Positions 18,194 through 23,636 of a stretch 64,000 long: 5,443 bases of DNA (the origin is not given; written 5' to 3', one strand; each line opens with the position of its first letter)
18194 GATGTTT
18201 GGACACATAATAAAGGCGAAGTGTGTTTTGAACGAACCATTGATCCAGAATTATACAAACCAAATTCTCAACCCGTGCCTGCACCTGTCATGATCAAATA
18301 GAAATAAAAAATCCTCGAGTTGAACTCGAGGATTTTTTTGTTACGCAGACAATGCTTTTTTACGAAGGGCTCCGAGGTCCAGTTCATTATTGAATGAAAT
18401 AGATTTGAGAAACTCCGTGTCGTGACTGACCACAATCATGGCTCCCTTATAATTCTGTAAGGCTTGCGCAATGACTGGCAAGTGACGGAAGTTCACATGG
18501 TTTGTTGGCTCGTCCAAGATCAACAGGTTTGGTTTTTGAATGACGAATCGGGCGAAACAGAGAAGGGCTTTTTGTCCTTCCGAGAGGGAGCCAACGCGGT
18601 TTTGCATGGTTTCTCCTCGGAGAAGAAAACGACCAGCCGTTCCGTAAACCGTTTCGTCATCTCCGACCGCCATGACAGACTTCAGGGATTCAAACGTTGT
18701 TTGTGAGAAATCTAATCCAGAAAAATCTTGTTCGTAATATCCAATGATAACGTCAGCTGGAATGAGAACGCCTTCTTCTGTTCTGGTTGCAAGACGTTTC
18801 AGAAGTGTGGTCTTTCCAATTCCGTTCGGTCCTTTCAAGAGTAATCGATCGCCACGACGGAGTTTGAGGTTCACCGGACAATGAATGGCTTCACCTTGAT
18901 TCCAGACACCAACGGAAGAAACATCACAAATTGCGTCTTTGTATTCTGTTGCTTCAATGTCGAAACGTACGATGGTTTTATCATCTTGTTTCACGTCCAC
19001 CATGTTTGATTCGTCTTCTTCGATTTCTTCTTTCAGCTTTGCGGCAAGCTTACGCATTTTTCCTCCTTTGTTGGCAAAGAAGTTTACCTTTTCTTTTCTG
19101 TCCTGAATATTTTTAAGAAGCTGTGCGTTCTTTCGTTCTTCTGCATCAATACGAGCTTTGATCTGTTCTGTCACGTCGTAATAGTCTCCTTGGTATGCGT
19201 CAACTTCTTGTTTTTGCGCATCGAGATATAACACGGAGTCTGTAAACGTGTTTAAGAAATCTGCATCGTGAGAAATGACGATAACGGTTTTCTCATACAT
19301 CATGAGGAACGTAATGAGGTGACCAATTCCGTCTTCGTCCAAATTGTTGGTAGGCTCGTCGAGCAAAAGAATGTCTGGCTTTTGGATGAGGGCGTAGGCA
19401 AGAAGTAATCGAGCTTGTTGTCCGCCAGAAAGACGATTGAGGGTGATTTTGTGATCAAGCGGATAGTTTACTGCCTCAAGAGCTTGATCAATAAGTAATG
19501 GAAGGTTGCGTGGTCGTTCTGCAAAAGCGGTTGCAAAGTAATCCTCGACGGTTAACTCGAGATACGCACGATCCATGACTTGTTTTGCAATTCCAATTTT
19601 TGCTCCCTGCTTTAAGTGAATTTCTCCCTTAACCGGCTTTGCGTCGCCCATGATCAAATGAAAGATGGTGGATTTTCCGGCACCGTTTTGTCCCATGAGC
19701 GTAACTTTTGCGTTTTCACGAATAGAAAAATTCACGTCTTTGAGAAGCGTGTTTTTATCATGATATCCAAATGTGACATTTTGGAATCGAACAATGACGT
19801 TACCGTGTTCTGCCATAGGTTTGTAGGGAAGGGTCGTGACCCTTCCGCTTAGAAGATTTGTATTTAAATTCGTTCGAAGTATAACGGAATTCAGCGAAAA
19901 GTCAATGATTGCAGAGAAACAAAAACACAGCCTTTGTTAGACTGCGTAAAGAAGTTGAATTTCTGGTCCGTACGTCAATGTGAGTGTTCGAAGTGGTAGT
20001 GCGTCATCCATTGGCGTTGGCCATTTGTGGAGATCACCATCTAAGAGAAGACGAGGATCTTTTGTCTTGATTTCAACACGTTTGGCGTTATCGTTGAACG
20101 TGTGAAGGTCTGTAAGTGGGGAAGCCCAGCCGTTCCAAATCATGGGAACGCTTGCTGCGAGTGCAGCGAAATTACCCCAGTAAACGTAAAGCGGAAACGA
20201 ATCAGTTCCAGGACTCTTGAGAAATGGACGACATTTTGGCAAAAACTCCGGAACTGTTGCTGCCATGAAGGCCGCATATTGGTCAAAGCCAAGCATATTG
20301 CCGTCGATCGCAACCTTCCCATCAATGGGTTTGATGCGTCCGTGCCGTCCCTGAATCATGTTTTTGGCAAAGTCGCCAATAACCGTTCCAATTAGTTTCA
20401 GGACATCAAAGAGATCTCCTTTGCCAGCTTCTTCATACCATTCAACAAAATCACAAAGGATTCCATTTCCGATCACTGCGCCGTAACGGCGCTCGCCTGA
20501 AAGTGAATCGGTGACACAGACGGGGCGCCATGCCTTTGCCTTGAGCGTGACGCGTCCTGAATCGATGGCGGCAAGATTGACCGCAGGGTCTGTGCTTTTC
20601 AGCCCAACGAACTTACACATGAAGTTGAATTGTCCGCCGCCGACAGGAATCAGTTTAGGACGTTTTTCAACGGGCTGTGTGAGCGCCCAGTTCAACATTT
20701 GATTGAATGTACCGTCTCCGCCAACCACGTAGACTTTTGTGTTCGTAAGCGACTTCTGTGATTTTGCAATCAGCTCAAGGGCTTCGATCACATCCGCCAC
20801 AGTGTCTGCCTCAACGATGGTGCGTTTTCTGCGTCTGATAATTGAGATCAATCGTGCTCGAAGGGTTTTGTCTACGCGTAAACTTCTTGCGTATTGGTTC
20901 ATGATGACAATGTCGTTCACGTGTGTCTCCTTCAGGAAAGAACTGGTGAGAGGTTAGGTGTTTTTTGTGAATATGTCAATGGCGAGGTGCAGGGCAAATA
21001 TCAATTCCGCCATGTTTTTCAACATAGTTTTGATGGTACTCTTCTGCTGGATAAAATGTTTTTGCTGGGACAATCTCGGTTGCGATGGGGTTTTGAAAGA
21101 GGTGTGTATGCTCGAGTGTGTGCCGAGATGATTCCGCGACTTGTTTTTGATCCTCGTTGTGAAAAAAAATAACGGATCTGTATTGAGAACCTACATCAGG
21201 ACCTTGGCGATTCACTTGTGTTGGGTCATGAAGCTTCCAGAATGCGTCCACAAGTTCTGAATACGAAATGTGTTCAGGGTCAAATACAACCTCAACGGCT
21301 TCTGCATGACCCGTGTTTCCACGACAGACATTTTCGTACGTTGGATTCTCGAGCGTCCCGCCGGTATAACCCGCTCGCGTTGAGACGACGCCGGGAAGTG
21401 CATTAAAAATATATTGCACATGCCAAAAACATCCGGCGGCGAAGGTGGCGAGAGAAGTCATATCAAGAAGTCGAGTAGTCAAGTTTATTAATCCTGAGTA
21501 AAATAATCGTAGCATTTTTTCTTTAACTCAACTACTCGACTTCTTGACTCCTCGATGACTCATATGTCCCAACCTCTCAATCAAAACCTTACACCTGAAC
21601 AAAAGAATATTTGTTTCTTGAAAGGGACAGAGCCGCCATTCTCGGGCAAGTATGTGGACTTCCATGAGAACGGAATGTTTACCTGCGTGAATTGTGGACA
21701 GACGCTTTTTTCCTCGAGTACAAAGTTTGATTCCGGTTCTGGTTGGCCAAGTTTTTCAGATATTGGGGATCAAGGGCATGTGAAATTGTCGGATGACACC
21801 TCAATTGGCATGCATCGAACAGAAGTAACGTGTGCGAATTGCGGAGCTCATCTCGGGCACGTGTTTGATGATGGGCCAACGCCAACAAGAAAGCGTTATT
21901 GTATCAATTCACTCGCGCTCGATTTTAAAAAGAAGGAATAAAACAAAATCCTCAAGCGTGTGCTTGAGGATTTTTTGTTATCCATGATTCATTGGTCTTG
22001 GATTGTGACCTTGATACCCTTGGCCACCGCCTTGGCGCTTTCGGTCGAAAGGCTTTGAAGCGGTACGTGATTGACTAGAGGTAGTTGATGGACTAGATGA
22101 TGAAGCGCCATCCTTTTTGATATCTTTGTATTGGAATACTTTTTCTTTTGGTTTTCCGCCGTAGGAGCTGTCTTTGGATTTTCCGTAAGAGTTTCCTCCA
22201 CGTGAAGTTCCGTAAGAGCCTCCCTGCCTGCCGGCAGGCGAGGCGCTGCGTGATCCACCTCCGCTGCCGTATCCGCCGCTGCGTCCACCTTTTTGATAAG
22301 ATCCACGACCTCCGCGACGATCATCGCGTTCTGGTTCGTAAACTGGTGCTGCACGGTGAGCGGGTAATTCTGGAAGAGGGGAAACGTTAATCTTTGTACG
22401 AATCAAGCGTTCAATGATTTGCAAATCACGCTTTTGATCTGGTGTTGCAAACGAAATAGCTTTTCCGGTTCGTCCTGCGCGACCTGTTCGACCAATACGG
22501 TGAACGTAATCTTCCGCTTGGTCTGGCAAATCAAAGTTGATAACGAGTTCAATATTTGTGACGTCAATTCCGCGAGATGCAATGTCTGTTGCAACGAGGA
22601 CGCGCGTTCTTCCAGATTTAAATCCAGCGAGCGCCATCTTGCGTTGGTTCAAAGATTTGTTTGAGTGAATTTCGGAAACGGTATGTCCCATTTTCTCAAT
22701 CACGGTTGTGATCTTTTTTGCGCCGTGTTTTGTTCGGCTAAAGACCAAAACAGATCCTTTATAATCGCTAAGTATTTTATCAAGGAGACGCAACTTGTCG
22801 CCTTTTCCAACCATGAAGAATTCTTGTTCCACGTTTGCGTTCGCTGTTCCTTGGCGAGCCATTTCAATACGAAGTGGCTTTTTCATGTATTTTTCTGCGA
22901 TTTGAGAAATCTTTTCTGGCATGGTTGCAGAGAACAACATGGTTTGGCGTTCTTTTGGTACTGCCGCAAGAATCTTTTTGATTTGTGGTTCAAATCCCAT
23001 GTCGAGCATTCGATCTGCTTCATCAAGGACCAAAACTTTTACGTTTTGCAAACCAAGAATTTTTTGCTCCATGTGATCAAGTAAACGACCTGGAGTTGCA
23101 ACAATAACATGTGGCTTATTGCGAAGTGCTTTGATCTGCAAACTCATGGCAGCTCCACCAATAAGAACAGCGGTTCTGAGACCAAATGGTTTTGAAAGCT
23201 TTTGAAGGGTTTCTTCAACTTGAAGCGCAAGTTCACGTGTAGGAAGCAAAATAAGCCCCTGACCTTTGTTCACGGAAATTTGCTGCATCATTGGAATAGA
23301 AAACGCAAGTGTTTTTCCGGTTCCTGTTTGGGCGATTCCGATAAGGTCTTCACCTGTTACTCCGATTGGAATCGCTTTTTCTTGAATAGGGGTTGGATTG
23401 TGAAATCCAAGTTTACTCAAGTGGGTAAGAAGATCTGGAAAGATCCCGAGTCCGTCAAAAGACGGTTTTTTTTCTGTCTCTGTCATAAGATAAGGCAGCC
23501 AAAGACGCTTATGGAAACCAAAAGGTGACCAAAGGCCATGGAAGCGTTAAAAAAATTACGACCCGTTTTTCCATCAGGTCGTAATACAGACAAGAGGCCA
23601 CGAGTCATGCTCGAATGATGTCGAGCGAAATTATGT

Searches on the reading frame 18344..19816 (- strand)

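Call 82: search_protein_families(library=pfam, proteins=[window:18344-19816:-], max_evalue=0.00001)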
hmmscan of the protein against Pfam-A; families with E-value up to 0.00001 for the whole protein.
window:18344-19816:- (491 aa): 6 families
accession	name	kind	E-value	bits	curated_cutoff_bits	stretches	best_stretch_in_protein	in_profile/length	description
PF00005.33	ABC_tran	-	2.9e-45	154.7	25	2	25-157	1-137/137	ABC transporter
PF13304.12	AAA_21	-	1.8e-16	61.5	27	0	103-185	220-300/304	AAA domain, putative AbiEii toxin, Type IV TA system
PF02463.25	SMC_N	-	2.1e-11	44.1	40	0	122-200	130-213/220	RecF/RecN/SMC N terminal domain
PF13555.12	AAA_29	-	4.4e-07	30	27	0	28-52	15-39/61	P-loop containing region of AAA domain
PF13401.12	AAA_22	-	4e-06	27.6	27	0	325-380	8-60/130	AAA domain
PF03193.22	RsgA_GTPase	-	6.7e-06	26.5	30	0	24-67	96-138/174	RsgA GTPase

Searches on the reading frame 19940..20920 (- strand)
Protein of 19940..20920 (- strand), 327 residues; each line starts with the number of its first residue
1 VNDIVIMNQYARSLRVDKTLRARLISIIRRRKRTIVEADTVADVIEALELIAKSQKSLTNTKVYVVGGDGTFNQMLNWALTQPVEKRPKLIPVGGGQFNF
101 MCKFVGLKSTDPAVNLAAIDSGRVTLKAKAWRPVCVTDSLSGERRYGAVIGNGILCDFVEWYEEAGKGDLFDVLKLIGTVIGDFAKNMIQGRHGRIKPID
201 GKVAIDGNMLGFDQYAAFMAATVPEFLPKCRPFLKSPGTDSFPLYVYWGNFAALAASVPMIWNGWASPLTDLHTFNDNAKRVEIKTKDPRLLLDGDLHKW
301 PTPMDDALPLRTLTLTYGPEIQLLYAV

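Call 82: search_protein_families(library=pfam, proteins=[window:19940-20920:-], max_evalue=0.00001)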
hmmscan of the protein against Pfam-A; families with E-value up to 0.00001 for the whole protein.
window:19940-20920:- (327 aa): 1 family
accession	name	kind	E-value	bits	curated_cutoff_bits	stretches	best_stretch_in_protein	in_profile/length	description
PF00781.29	DAGK_cat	-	5.2e-08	33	23.6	1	4-123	3-116/125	Diacylglycerol kinase catalytic domain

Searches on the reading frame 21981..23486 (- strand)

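Call 48: search_protein_families(library=pfam, proteins=[window:21981-23486:-], max_evalue=0.00001)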
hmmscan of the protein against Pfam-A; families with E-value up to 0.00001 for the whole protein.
window:21981-23486:- (502 aa): 3 families
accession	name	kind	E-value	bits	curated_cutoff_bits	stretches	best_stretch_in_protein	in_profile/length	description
PF00270.35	DEAD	-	3.7e-54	183.4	26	1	32-195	1-166/167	DEAD/DEAH box helicase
PF00271.37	Helicase_C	-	2e-30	105.7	23.5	1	231-338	2-110/110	Helicase conserved C-terminal domain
PF04851.21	ResIII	-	5.6e-07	30.1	22.5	1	52-190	30-163/164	Type III restriction enzyme, res subunit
